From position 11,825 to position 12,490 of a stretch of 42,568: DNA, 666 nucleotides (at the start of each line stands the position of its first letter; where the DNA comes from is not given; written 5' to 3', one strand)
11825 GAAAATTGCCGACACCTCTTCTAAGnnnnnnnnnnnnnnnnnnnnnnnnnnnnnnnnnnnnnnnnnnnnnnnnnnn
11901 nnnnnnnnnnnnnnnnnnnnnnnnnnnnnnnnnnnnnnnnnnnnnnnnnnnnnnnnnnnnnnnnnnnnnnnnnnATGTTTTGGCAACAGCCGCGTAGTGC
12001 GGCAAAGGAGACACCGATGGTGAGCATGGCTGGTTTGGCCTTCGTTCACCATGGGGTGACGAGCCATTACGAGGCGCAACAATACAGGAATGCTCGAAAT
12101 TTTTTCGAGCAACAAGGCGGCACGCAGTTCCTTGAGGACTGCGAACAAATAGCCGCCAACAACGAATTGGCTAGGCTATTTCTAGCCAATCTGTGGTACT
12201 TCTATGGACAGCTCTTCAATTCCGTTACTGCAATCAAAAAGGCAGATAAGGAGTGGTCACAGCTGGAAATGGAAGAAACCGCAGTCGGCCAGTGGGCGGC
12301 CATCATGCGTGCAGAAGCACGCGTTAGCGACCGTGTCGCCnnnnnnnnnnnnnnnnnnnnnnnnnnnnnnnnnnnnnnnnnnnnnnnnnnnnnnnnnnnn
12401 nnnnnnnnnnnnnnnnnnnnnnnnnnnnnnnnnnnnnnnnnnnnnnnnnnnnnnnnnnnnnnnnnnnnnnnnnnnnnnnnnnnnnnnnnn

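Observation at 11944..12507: GC-rich, hairpin-saturated ~560-nt locus with its own promoter and terminator: foreign small ORF or undescribed large structured RNA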

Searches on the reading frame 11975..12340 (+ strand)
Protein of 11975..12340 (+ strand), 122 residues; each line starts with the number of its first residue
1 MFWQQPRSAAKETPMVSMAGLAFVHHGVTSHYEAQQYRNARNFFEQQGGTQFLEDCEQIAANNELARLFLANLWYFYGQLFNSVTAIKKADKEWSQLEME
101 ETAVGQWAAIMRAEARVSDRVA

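Call 12: find_homologous_proteins(query=window:11975-12340:+, max_evalue=10)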
Query seq(122 aa) (122 aa): 2 proteins with E <= 10 among 4 candidates.
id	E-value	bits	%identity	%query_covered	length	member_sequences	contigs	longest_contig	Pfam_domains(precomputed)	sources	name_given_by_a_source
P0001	4.0e-65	235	100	89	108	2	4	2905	-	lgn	-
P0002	9.3e-31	124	56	99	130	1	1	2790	-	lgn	-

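Call 14: find_encoding_contigs(protein=P0002, flank=10000)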
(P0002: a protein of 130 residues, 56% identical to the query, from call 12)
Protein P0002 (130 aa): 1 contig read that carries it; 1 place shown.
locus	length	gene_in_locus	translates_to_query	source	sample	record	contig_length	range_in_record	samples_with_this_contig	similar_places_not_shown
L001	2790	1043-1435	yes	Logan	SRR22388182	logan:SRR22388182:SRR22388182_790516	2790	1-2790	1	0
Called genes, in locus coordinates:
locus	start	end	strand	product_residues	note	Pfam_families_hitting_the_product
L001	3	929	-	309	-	?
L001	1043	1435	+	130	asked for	-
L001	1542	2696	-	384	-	PF20706:GT4-conflict, PF00534:Glycos_transf_1, PF13692:Glyco_trans_1_4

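Call 15: find_encoding_contigs(protein=P0001, flank=10000)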
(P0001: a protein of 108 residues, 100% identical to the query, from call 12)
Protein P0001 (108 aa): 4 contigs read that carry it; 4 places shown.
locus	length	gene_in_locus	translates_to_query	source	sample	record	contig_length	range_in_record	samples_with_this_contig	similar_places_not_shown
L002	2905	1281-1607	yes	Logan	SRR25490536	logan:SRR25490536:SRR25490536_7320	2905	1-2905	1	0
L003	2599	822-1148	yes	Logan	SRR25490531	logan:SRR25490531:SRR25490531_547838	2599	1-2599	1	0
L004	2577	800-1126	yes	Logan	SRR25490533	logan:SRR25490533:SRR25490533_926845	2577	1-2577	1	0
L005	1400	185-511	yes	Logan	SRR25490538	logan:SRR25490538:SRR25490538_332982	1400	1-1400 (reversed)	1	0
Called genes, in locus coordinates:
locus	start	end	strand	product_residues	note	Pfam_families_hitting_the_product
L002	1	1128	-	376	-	?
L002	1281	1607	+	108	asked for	-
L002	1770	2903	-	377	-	?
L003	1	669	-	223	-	?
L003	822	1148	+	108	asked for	-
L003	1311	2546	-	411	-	PF20706:GT4-conflict, PF00534:Glycos_transf_1, PF13692:Glyco_trans_1_4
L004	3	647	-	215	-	?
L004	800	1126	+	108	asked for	-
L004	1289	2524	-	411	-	PF20706:GT4-conflict, PF00534:Glycos_transf_1, PF13692:Glyco_trans_1_4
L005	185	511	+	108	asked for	-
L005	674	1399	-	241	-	?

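Call 23: search_protein_representatives(alignment_id=A2)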
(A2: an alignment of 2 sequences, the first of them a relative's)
Query: 2 sequences, 130 profile positions. Proteins with E-value up to 0.001 (for the whole library): 7; up to 1e-10: 3; up to 1e-30: 1. The best 7 are listed.
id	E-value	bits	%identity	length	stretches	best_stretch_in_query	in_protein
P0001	6.6e-61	220.1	-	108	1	15-124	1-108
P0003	2.6e-26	108.2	-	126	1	12-113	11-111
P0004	9.7e-11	57.8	-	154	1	15-118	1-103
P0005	2.6e-07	46.7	-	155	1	18-104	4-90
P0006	4.7e-05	39.4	-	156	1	20-123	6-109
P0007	2.8e-04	36.9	-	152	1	18-104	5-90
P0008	3.3e-04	36.7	-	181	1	3-114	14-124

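Call 24: search_protein_families(library=pfam, proteins=[P0001, P0002], max_evalue=10)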
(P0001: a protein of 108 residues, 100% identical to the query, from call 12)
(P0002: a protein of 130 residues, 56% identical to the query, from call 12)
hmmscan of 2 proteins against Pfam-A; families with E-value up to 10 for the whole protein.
P0001 (108 aa): 1 family
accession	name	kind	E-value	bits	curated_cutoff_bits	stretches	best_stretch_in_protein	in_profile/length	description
PF09248.15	DUF1965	-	0.15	12.3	23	1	60-98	28-66/69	Domain of unknown function (DUF1965)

P0002 (130 aa): 0 families

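Call 27: find_homologous_proteins(query=A4, max_evalue=0.01)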
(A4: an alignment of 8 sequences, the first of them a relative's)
Query A4 (8 sequences) (108 aa, profile of the alignment): 11 proteins with E <= 0.01 among 2153 candidates.
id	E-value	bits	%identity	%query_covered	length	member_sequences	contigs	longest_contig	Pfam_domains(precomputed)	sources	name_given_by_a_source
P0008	1.1e-61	225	31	76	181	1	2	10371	-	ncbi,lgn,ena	-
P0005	1.6e-60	221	31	81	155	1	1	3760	-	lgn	-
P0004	1.6e-57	212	31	94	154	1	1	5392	-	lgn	-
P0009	1.1e-56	209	32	75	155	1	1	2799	-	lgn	-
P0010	1.1e-53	199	33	76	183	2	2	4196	-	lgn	-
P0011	9.9e-53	196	35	73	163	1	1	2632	-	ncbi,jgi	jgi:hypothetical protein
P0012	2.2e-51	192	29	77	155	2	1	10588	-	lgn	-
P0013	8.7e-51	190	40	91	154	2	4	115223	-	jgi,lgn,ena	jgi:arginine decarboxylase-like protein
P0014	2.3e-49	185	32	91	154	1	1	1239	-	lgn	-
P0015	2.7e-46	175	29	77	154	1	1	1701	-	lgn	-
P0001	9.1e-39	151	100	100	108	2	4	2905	-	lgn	-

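Call 28: find_encoding_contigs(protein=P0003, flank=5000, max_places=3)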
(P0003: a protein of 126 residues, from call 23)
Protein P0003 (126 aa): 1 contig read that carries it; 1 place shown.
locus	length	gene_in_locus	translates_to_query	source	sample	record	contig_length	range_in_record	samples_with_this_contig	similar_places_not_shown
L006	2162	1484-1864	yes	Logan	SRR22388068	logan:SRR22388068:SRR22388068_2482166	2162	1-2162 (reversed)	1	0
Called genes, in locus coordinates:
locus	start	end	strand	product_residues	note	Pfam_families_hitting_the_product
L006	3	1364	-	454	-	?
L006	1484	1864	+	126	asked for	-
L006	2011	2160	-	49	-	?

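Call 29: find_encoding_contigs(protein=P0013, flank=5000, max_places=3)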
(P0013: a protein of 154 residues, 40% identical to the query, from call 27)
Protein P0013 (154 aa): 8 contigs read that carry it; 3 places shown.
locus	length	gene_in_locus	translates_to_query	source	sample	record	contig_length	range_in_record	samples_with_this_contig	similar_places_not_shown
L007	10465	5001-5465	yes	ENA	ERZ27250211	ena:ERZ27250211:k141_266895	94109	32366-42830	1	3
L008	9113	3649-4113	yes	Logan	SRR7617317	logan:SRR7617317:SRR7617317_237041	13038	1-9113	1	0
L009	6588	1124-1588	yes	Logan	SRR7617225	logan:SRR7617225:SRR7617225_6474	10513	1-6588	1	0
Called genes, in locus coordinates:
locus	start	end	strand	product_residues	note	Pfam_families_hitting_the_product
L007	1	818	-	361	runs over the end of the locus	PF25852:DUF6242_C (faint), PF14870:PSII_BNR (faint), PF02012:BNR (faint), PF15902:Sortilin-Vps10 (weak)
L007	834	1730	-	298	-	PF13177:DNA_pol3_delta2, PF13173:AAA_14 (faint)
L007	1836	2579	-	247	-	-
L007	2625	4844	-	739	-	-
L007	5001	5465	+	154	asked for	-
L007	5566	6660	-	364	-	PF20706:GT4-conflict, PF00534:Glycos_transf_1, PF13692:Glyco_trans_1_4, PF13524:Glyco_trans_1_2 (weak)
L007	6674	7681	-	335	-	PF06723:MreB_Mbl, PF00022:Actin (weak), PF00012:HSP70, PF14450:FtsA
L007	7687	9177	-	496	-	PF13196:DUF4012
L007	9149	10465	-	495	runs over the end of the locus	-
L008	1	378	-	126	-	?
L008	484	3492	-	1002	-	-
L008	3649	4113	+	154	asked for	-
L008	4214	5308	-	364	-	PF20706:GT4-conflict, PF00534:Glycos_transf_1, PF13692:Glyco_trans_1_4, PF13524:Glyco_trans_1_2 (weak)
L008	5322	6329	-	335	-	PF06723:MreB_Mbl, PF00022:Actin (weak), PF00012:HSP70, PF14450:FtsA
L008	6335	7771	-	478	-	PF13196:DUF4012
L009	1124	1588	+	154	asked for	-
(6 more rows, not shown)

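Call 30: find_encoding_contigs(protein=P0004, flank=5000, max_places=2)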
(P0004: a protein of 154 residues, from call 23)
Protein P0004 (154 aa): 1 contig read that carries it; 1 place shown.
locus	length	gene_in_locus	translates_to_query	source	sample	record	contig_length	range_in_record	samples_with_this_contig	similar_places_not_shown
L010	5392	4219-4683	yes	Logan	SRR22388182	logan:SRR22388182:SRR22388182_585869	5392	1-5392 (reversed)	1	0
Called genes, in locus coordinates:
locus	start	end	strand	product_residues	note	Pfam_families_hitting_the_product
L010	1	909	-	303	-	?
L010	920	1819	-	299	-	PF13177:DNA_pol3_delta2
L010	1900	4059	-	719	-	-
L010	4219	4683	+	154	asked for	-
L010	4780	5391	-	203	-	?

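Call 31: find_encoding_contigs(protein=P0008, flank=3000, max_places=1)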
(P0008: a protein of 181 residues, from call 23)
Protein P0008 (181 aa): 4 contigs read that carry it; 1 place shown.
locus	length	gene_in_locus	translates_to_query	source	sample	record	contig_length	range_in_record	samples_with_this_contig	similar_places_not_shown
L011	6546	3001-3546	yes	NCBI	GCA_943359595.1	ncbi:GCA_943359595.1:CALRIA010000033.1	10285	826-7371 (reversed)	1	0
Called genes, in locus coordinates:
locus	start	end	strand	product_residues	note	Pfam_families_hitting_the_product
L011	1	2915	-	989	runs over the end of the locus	-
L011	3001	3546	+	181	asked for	-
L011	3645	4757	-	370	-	PF20706:GT4-conflict, PF00534:Glycos_transf_1, PF13692:Glyco_trans_1_4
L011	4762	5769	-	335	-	PF06723:MreB_Mbl, PF00022:Actin (faint), PF00012:HSP70, PF14450:FtsA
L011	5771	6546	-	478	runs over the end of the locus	PF13196:DUF4012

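Call 32: find_encoding_contigs(protein=P0012, flank=3000, max_places=1)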
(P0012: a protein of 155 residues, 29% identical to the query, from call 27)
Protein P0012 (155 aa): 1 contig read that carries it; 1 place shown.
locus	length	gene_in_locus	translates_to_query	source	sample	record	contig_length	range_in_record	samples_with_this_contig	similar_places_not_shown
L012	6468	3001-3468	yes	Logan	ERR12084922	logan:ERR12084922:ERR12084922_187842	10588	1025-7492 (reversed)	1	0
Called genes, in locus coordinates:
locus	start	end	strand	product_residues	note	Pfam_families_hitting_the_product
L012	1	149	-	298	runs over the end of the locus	PF13177:DNA_pol3_delta2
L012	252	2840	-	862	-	-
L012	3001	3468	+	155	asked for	-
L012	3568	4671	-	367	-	PF20706:GT4-conflict, PF00534:Glycos_transf_1, PF13692:Glyco_trans_1_4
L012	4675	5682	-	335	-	PF06723:MreB_Mbl, PF00022:Actin (faint), PF00012:HSP70, PF14450:FtsA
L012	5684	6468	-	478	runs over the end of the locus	PF13196:DUF4012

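Call 33: find_encoding_contigs(protein=P0005, flank=3000, max_places=1)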
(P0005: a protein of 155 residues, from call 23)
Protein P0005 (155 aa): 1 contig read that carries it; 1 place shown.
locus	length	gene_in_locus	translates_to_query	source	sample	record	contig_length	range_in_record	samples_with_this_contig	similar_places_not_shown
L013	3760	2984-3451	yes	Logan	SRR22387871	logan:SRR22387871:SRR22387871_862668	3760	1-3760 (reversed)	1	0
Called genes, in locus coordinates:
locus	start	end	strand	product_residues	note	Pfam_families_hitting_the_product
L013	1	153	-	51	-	?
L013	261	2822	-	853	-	-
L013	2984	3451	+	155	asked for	-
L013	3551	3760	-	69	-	?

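Call 34: find_encoding_contigs(protein=P0010, flank=3000, max_places=1)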
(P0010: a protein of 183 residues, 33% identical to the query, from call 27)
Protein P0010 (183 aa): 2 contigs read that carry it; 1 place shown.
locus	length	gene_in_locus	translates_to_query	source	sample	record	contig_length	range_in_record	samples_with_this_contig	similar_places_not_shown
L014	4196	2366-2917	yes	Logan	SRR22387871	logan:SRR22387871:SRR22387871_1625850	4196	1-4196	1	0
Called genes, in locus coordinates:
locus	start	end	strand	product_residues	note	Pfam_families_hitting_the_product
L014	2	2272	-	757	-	?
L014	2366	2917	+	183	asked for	-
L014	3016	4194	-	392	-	?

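Call 35: find_encoding_contigs(protein=P0011, flank=3000, max_places=1)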
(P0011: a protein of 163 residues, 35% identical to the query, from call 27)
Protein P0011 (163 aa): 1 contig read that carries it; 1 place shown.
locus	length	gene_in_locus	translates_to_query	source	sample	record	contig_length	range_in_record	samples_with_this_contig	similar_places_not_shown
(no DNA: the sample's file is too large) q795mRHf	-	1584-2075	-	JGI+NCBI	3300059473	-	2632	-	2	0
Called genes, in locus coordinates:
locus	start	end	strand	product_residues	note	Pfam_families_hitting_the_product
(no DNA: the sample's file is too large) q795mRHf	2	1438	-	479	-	?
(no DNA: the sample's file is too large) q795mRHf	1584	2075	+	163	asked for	-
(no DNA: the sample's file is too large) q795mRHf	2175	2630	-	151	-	?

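Call 36: find_encoding_contigs(protein=P0009, flank=3000, max_places=1)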
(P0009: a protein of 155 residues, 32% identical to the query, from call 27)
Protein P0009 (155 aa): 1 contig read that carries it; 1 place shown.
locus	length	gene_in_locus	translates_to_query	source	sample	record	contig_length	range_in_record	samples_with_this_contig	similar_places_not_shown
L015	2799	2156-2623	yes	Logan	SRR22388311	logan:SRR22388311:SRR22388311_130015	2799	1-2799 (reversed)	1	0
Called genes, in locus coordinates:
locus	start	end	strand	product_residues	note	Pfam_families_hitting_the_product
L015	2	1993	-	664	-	?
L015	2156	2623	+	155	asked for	-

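Call 55: search_solved_structures(query=A5, max_evalue=10)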
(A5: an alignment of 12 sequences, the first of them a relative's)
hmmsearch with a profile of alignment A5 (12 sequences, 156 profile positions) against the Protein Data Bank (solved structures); distinct sequences matched with E-value up to 10: 7.
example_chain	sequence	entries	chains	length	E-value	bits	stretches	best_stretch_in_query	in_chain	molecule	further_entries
5cwh_A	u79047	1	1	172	0.071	16.4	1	90-147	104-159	Designed helical repeat protein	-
5h7c_A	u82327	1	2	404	0.36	14.1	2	95-147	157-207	Immunoglobulin G-binding protein A, DHR14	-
5h78_A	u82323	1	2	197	0.45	13.8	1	93-145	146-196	cAMP-dependent protein kinase type II-alpha regulatory subunit,DHR14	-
5cdj_A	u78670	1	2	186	0.47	13.8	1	99-145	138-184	RuBisCO large subunit-binding protein subunit alpha, chloroplastic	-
7c2x_A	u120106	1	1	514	0.85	12.9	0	81-154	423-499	Glycosyltransferase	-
3ih7_A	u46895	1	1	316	1.3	12.3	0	24-52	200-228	N-glycosylase/DNA lyase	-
3adr_A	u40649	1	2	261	1.8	11.9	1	29-70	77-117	Putative uncharacterized protein ST1585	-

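Call 56: search_protein_families(library=ncbifam, proteins=[P0013, P0001, P0008], max_evalue=1)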
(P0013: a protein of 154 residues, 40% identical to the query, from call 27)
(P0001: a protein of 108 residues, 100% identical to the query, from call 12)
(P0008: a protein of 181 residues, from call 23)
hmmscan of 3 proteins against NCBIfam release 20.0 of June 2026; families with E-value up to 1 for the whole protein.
P0013 (154 aa): 2 families
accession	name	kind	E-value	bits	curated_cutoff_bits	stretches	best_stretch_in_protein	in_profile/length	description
TIGR03859.1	PQQ_PqqD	equivalog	0.0091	15.9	46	0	23-53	29-59/81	pyrroloquinoline quinone biosynthesis peptide chaperone PqqD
NF040607.1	mycolic_Pks13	equivalog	0.054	10.8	2100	1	39-144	1292-1400/1680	polyketide synthase Pks13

P0001 (108 aa): 1 family
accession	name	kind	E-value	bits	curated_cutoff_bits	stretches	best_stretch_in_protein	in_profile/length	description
TIGR02209.1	ftsL_broad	equivalog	0.02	14.8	42.45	1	67-98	34-65/85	cell division protein FtsL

P0008 (181 aa): 0 families

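Call 58: predict_structure(alignment_id=A5)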
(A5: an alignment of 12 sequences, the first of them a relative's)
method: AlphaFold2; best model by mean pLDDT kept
length: 154 residues; sequences in the alignment: 12
mean_pLDDT: 93.3   pTM: 0.86
mean pLDDT of the five models: 93.3, 92.2, 92.2, 92.1, 92.1
residues with pLDDT >= 90: 132; 70-90: 20; 50-70: 2; < 50: 0
segments of 3 or more residues with pLDDT < 50: none
pLDDT, mean of each block of 10 residues (from residue 1): 87 97 97 96 90 93 97 96 92 95 91 94 93 94 93 78
secondary structure, 60 per line:
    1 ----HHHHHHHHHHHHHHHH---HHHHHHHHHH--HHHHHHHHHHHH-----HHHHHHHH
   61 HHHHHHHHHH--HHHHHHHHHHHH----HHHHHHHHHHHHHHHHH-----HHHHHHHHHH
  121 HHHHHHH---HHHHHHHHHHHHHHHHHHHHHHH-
elements in order: H5-20 H24-33 H36-47 H53-70 H73-84 H89-105 H111-127 H131-153

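Call 60: fold_search(model_id=the predicted structure, library=pdb)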
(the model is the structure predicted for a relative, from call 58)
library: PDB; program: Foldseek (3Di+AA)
matches with E <= 10: 582; with E <= 0.001: 0
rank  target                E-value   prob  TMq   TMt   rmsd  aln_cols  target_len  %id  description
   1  5h78_A                2.6e-02  0.99  0.37  0.31  11.5       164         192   16  Crystal structure of the PKA-DHR14 fusion protein (released 2017-06-28)
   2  6xr2_D                3.8e-02  0.96  0.31  0.30  14.0       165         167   16  Computationally designed right-handed alpha/alpha homotrimeric toroid with 3 repeats per subunit (released 2021-07-14)
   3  5cwh                  4.2e-02  1.00  0.45  0.44   8.0       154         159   14  Crystal structure of de novo designed helical repeat protein DHR14 (released 2015-12-16)
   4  4y6w                  4.7e-02  0.96  0.40  0.31  10.2       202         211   15  Crystal structure of Podosopora anserina putative kinesin light chain nearly identical TPR-like repeats (released 2015-10-07)
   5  5cwn                  5.9e-02  0.89  0.27  0.22  12.8       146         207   15  Crystal structure of de novo designed helical repeat protein DHR71 (released 2015-12-16)
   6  9n2d_F                6.6e-02  0.99  0.44  0.32   6.7       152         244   14  Cryo-EM structure of an extended F. johnsoniae BAM complex, composite map (released 2025-07-09)
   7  4y6c                  8.0e-02  0.98  0.44  0.35   8.5       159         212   16  Q17M crystal structure of Podosopora anserina putative kinesin light chain nearly identical TPR-like repeats (released 2015-10-07)
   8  8gaa_A                9.3e-02  0.97  0.40  0.34   7.5       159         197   16  C6HR1_4r: Extendable repeat protein hexamer (released 2023-08-30)
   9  5xw7_D                9.3e-02  0.96  0.38  0.27   8.4       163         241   15  Crystal structure of the flexible tandem repeat domain of bacterial cellulose synthase subunit C (released 2017-11-01)
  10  5oj8                  9.3e-02  0.94  0.41  0.34   7.1       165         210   18  Crystal structure of the KLC1-TPR domain ([A1-B5] fragment) (released 2017-10-11)
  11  5xw7_A                9.3e-02  0.92  0.34  0.25   8.6       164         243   17  Crystal structure of the flexible tandem repeat domain of bacterial cellulose synthase subunit C (released 2017-11-01)
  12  5ojf_A                9.7e-02  0.97  0.44  0.30   6.1       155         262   19  Crystal Structure of KLC2-TPR domain (fragment [A1-B6] (released 2017-10-11)
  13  8fiq_A                1.0e-01  0.99  0.43  0.40   7.7       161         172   16  Multi-state design of two-state switchable hinge proteins (released 2023-08-16)
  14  8e0o_C                1.1e-01  0.63  0.26  0.25  13.0       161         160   19  Heterotrimeric variant of tcTRP9, hetBGL03-15-18 (released 2023-04-12)
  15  9k7u_A                1.1e-01  0.99  0.49  0.54   5.2       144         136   17  Crystal structure of designed zinc-induced heterodimer Heter-Zn2-HEHE-22 (released 2025-10-29)
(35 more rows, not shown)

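Call 91: predict_structure(alignment_id=A7)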
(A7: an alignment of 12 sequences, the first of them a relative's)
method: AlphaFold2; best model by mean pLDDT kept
length: 108 residues; sequences in the alignment: 12
mean_pLDDT: 93.8   pTM: 0.86
mean pLDDT of the five models: 93.8, 92.8, 92.7, 92.3, 92.1
residues with pLDDT >= 90: 98; 70-90: 5; 50-70: 3; < 50: 2
segments of 3 or more residues with pLDDT < 50: none
pLDDT, mean of each block of 10 residues (from residue 1): 92 97 97 96 94 98 96 97 96 96 70
secondary structure, 60 per line:
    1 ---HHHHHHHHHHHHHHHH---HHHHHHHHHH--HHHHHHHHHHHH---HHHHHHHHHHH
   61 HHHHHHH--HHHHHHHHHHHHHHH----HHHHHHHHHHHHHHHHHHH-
elements in order: H4-19 H23-32 H35-46 H50-67 H70-84 H89-107

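Call 98: fold_search(model_id=the predicted structure, library=viral)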
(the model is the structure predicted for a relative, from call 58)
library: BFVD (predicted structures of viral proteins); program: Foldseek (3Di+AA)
matches with E <= 10: 220; with E <= 0.001: 0
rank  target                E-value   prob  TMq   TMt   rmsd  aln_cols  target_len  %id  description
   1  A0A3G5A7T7            3.2e-02  1.00  0.47  0.25   9.8       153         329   17  Uncharacterized protein [Hyperionvirus sp.]
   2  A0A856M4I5            1.2e-01  0.72  0.26  0.13  12.4       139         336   19  (no name in the UniProt tables at hand)
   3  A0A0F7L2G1            1.5e-01  0.84  0.34  0.17   9.6       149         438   14  Uncharacterized protein [uncultured marine virus]
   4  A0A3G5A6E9            1.6e-01  0.82  0.33  0.23  13.7       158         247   10  Tetratricopeptide repeat protein [Hyperionvirus sp.]
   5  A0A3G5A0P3            1.7e-01  0.94  0.39  0.22  10.7       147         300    8  Uncharacterized protein [Harvfovirus sp.]
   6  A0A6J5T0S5            2.0e-01  0.84  0.37  0.11  10.2       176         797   15  Glycosyltransferase, DXD sugar-binding motif [uncultured Caudovirales phage]
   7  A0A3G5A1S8            2.9e-01  0.54  0.30  0.15  12.3       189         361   11  Sel1 repeat family protein [Harvfovirus sp.]
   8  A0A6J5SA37            3.5e-01  0.72  0.38  0.15  11.1       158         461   11  AdoMet_MTases domain containing protein [uncultured Caudovirales phage]
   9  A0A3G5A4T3            4.1e-01  0.30  0.27  0.11  10.0       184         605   17  RING-type domain-containing protein [Harvfovirus sp.]
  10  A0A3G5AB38            4.1e-01  0.15  0.18  0.11  16.1       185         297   14  Sel1 repeat family protein (Fragment) [Hyperionvirus sp.]
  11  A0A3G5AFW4            4.7e-01  0.72  0.43  0.26   6.5       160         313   10  Uncharacterized protein [Solivirus sp.]
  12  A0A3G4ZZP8            5.0e-01  0.51  0.29  0.11  12.8       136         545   14  Uncharacterized protein [Harvfovirus sp.]
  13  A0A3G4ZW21            5.5e-01  0.82  0.40  0.24   6.3       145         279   12  Sel1 repeat family protein [Faunusvirus sp.]
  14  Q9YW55                7.8e-01  0.82  0.41  0.48  10.0       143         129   10  Uncharacterized protein [Melanoplus sanguinipes entomopoxvirus]
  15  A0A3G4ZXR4            8.1e-01  0.80  0.48  0.36   5.3       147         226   17  Uncharacterized protein (Fragment) [Edafosvirus sp.]
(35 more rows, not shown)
